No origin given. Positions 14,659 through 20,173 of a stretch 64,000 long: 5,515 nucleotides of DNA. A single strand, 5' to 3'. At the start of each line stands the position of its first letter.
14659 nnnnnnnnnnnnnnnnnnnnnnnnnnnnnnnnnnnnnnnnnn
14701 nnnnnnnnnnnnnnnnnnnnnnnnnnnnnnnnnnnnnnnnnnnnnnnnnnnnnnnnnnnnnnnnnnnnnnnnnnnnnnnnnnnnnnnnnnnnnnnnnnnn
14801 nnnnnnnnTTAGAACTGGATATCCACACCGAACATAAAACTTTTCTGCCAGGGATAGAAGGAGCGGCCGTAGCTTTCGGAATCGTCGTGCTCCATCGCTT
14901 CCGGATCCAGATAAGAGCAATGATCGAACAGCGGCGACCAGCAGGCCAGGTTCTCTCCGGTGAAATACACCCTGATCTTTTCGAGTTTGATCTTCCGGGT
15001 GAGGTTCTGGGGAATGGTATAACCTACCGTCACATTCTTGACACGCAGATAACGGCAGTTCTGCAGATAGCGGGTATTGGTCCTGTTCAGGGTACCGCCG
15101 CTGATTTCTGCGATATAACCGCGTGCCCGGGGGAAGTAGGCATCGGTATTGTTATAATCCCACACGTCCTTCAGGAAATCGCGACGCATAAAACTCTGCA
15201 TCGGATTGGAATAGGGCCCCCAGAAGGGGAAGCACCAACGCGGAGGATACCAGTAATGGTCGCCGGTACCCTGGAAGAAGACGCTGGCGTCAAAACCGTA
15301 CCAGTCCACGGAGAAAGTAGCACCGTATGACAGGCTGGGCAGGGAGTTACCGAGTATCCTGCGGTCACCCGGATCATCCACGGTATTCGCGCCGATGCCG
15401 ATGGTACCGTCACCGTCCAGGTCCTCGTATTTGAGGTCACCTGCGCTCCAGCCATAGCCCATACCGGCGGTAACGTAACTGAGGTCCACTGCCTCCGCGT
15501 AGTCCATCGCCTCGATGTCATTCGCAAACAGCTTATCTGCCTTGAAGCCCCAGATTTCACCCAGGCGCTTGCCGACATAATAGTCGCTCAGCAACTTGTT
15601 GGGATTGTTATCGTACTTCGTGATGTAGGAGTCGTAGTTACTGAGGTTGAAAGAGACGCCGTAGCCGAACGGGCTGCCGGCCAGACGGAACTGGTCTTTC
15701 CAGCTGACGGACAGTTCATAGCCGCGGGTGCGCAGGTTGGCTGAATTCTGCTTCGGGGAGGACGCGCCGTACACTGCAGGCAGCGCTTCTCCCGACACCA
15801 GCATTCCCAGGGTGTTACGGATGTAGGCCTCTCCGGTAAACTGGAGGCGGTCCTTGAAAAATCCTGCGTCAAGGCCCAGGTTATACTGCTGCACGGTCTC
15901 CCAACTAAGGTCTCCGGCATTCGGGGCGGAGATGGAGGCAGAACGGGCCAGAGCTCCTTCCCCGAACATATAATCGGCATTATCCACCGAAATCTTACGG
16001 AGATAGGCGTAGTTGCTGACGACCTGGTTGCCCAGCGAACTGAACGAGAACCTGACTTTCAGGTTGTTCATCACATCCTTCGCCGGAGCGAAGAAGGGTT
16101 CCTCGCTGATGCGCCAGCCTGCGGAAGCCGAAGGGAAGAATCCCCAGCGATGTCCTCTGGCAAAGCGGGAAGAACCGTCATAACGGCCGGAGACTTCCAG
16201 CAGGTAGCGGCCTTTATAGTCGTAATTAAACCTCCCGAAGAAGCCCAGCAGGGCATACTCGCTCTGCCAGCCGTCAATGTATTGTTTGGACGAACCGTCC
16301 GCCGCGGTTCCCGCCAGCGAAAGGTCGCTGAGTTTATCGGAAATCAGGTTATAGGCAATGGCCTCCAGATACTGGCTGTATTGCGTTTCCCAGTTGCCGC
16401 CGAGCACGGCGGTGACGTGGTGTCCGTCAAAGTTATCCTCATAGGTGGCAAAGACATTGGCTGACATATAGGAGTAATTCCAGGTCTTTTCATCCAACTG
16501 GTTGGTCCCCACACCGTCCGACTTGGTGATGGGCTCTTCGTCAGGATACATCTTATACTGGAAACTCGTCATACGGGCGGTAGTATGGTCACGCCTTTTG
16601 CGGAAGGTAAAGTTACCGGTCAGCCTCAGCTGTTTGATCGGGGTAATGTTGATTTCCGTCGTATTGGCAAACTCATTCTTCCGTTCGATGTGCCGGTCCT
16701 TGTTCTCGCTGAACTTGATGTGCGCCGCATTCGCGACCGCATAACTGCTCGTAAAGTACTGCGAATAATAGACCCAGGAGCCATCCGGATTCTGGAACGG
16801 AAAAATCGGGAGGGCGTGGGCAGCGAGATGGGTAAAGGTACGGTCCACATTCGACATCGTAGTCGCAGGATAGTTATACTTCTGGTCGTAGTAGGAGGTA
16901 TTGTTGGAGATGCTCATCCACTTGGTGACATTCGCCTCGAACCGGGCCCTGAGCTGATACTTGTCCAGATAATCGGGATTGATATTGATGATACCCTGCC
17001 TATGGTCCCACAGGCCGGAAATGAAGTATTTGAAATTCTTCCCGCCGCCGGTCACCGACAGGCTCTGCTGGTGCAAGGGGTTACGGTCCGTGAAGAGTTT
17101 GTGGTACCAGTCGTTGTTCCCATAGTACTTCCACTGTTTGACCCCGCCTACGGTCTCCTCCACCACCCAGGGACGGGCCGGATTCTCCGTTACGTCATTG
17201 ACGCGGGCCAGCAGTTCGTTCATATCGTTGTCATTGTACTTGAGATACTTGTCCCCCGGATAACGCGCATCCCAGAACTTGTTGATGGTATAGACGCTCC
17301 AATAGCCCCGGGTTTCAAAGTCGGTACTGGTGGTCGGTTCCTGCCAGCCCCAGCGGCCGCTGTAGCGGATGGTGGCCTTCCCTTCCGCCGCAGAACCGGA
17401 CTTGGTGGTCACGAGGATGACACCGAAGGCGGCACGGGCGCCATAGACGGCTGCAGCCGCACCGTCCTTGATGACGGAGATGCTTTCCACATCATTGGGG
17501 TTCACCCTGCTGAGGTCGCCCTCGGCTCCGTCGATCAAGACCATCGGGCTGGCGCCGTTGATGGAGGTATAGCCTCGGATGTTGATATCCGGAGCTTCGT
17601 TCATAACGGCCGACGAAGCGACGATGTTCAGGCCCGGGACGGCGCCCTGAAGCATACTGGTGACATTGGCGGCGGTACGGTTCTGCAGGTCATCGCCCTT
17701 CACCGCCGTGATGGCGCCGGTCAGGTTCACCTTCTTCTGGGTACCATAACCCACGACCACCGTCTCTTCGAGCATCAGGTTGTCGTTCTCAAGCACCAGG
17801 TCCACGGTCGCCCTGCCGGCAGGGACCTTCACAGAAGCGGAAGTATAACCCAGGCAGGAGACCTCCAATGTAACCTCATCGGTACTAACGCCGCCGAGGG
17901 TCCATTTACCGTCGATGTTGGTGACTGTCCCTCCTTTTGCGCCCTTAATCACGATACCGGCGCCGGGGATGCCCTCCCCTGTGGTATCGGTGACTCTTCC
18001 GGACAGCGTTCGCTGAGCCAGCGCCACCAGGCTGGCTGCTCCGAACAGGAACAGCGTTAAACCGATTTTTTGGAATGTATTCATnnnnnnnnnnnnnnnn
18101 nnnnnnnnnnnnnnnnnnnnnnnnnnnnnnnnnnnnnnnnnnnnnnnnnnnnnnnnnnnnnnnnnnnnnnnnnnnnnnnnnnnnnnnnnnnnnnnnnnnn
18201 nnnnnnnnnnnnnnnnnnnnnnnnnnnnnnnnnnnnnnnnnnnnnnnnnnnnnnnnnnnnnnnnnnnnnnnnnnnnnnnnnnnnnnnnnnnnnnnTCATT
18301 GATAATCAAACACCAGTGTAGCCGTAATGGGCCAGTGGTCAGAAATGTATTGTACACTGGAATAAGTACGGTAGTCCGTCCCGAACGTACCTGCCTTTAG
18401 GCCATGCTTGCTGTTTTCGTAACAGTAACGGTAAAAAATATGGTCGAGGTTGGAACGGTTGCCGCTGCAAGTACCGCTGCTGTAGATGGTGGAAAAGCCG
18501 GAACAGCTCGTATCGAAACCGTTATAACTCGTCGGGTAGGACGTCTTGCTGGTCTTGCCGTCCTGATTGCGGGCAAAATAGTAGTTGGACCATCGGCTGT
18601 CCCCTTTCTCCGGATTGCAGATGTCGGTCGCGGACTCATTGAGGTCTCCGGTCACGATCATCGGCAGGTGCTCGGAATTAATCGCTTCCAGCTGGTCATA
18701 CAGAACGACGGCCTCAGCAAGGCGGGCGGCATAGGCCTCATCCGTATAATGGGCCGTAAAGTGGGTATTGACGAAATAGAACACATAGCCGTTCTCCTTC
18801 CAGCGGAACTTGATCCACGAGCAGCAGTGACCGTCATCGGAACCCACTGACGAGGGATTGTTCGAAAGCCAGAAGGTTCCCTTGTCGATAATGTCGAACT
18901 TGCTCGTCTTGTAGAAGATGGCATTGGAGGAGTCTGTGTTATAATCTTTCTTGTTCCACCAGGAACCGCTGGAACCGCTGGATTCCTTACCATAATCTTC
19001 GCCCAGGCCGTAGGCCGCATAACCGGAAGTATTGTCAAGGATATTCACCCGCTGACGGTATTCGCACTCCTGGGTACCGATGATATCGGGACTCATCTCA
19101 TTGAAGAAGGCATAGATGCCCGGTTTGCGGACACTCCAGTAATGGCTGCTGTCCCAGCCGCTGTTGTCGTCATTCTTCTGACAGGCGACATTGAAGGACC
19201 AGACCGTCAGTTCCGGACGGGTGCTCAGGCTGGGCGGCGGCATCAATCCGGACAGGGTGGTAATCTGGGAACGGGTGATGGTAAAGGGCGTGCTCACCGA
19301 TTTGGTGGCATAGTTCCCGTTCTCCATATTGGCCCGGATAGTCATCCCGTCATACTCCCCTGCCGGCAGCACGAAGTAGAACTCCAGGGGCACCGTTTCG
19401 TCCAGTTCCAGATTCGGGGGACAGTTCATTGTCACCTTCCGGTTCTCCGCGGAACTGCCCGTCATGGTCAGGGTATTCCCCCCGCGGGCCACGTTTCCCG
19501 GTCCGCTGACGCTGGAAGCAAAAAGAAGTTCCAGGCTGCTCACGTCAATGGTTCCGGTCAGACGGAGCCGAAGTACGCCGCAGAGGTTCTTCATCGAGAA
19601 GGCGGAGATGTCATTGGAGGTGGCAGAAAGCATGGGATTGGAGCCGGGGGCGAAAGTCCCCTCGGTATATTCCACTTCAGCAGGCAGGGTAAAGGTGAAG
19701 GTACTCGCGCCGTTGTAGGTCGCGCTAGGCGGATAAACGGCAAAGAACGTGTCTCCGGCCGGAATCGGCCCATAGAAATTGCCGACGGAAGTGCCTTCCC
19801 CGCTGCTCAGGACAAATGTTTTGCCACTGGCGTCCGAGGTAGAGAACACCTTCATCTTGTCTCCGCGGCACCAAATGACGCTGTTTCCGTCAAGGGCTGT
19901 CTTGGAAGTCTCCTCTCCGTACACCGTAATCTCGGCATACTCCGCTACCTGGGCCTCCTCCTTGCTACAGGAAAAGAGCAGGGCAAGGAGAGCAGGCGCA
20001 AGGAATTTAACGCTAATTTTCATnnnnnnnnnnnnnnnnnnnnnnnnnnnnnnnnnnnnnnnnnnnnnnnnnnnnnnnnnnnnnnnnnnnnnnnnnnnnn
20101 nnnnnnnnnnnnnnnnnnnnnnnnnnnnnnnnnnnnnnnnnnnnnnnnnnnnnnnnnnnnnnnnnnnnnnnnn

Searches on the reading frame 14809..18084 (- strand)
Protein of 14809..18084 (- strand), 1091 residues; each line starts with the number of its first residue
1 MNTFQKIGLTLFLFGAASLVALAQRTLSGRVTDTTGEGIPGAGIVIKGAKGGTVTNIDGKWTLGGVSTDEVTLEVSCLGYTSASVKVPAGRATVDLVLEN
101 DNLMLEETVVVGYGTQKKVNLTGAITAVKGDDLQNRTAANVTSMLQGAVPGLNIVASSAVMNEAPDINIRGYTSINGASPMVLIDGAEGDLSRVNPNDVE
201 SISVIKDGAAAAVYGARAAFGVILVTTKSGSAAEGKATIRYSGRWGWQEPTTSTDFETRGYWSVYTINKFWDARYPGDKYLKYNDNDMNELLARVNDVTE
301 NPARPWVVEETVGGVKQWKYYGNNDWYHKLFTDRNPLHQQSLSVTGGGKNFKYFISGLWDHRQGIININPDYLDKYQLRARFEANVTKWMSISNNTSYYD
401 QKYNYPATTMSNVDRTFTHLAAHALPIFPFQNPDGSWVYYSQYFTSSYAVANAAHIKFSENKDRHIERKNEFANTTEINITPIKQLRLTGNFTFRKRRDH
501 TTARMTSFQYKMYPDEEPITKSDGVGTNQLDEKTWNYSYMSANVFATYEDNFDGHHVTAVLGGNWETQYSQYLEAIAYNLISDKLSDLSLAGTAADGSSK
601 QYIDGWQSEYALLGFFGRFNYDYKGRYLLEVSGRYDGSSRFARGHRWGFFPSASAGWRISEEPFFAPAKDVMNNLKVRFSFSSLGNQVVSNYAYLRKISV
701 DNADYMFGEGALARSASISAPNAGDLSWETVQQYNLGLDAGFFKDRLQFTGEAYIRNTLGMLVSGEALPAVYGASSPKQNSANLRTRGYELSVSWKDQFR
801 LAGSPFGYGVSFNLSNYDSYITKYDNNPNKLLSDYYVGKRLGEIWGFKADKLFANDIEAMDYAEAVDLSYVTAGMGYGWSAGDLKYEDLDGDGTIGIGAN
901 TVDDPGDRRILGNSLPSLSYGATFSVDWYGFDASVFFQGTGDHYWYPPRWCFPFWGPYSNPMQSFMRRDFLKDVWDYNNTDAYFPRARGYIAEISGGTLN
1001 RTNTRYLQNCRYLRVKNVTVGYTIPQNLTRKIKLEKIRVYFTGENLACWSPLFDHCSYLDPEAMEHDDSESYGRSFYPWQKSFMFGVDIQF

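Call 5: search_protein_families(library=pfam, proteins=[window:14809-18084:-], max_evalue=0.001)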
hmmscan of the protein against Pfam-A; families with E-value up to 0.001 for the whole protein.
window:14809-18084:- (1091 aa): 4 families
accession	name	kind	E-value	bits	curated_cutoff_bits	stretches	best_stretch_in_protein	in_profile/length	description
PF07715.20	Plug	-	8.4e-19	68.5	23.9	1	118-222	2-107/107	TonB-dependent Receptor Plug Domain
PF13715.12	CarbopepD_reg_2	-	9.6e-18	64.4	32.2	1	27-110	1-88/88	CarboxypepD_reg-like domain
PF13620.12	CarboxypepD_reg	-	5e-13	49.6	32.3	1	26-98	1-81/82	Carboxypeptidase regulatory-like domain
PF00593.30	TonB_dep_Rec_b-barrel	-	1.3e-11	45.4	27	1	438-895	22-393/436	TonB dependent receptor-like, beta-barrel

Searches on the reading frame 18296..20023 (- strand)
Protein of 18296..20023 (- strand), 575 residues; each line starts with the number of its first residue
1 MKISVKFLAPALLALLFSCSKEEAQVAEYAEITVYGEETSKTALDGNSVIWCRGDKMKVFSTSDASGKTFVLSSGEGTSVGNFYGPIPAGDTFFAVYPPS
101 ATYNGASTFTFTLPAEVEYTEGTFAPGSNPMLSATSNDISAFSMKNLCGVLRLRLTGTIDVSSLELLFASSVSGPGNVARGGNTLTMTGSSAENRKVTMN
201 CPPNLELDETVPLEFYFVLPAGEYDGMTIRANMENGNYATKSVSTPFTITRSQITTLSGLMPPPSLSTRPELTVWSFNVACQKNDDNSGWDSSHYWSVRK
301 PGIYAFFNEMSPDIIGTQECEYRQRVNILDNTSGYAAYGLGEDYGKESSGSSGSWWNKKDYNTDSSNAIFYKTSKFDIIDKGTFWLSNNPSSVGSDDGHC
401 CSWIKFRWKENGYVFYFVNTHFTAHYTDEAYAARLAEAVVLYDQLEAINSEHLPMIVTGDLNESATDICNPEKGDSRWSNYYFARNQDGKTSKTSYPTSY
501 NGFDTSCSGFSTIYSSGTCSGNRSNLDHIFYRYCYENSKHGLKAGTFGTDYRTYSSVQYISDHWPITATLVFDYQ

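Call 5: search_protein_families(library=pfam, proteins=[window:18296-20023:-], max_evalue=0.001)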
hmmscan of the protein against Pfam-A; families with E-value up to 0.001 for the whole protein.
window:18296-20023:- (575 aa): 1 family
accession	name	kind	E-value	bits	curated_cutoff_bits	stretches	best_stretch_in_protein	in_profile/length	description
PF03372.29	Exo_endo_phos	-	4.2e-07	30.4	24.5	1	276-563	2-225/225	Endonuclease/Exonuclease/phosphatase family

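Call 28: search_protein_families(library=ncbifam, proteins=[window:18296-20023:-], max_evalue=0.00001)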
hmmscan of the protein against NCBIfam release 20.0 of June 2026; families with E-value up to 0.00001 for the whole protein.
window:18296-20023:- (575 aa): 0 families

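Call 43: search_solved_structures(query=window:18296-20023:-, max_evalue=0.01)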
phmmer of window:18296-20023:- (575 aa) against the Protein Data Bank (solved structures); distinct sequences matched with E-value up to 0.01: 4.
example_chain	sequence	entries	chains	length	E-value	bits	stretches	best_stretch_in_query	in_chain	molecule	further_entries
3mpr_A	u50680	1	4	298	1.7e-21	79.6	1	271-574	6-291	Putative endonuclease/exonuclease/phosphatase family protein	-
4c1r_A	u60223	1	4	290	3.4e-21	78.6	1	272-574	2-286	MANNOSYL-6-PHOSPHATASE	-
3g6s_A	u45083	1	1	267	1.1e-17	67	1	289-464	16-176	Putative endonuclease/exonuclease/phosphatase family protein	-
3l1w_A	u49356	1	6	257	0.002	19.9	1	367-465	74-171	Uncharacterized protein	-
